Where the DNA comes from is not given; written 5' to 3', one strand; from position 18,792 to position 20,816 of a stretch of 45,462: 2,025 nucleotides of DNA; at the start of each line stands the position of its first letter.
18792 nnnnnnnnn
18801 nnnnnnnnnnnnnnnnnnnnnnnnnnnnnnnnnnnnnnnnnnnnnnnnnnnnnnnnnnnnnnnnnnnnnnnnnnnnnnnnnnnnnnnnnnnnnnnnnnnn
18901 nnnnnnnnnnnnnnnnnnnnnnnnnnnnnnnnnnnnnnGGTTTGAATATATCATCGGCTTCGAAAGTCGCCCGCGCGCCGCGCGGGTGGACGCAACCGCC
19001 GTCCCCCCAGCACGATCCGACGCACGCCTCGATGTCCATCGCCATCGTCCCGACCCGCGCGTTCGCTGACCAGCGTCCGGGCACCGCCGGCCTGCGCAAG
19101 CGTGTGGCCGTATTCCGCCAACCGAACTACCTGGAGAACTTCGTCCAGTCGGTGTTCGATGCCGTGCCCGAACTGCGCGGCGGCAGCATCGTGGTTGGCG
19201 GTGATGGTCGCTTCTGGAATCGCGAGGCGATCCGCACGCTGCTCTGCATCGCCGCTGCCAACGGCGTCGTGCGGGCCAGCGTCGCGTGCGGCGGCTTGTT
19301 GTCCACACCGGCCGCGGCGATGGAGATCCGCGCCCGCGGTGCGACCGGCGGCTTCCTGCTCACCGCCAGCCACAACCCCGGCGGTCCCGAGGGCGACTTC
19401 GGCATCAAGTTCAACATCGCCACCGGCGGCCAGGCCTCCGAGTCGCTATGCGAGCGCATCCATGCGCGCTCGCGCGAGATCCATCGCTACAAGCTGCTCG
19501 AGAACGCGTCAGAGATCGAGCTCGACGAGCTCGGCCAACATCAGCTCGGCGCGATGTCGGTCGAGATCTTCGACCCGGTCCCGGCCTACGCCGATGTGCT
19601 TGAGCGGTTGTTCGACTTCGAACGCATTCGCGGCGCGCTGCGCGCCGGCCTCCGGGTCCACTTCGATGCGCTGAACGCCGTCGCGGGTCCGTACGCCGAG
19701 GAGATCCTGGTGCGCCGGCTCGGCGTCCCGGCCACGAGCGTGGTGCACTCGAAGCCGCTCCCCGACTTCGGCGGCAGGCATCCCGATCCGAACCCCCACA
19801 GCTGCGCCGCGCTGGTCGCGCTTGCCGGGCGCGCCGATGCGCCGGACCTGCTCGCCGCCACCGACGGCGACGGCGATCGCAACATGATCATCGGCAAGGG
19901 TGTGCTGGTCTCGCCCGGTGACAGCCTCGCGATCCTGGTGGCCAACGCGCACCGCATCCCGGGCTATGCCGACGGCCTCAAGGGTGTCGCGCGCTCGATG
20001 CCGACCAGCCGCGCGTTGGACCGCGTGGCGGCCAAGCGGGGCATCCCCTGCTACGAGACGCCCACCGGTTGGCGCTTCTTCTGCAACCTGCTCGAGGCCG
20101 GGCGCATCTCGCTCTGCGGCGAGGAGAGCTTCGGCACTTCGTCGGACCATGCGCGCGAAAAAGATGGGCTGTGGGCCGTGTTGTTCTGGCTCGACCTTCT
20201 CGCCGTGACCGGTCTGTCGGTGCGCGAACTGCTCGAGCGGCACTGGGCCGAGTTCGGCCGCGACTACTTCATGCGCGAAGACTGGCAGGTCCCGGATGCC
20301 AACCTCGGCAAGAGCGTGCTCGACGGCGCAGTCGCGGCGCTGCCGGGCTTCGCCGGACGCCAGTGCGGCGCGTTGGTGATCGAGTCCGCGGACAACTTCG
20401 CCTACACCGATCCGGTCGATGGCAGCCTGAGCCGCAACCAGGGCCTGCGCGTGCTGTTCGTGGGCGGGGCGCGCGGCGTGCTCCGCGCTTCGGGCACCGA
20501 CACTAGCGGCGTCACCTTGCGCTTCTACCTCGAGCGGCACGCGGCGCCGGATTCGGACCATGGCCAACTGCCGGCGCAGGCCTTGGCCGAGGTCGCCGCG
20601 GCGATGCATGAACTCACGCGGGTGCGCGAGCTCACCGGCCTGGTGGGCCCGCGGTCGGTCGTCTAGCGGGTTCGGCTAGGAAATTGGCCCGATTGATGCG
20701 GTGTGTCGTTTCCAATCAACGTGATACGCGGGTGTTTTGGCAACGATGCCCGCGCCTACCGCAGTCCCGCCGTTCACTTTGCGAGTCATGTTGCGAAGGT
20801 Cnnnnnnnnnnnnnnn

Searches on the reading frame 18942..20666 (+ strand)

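Call 74: search_protein_families(library=pfam, proteins=[window:18942-20666:+], max_evalue=0.00001)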
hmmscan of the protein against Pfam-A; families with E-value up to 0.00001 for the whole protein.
window:18942-20666:+ (574 aa): 4 families
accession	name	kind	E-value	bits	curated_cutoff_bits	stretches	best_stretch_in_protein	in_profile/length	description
PF02878.22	PGM_PMM_I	-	1.5e-27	96.4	22.5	1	44-181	2-135/138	Phosphoglucomutase/phosphomannomutase, alpha/beta/alpha domain I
PF24947.1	PGM1_C_vert_fung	-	6.1e-27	95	27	1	440-570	1-137/138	Phosphoglucomutase-1, C-terminal domain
PF02880.22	PGM_PMM_III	-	1.1e-25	90.4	20.7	1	326-438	2-115/115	Phosphoglucomutase/phosphomannomutase, alpha/beta/alpha domain III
PF02879.22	PGM_PMM_II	-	6.4e-17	62.4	29.3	1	215-317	2-99/103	Phosphoglucomutase/phosphomannomutase, alpha/beta/alpha domain II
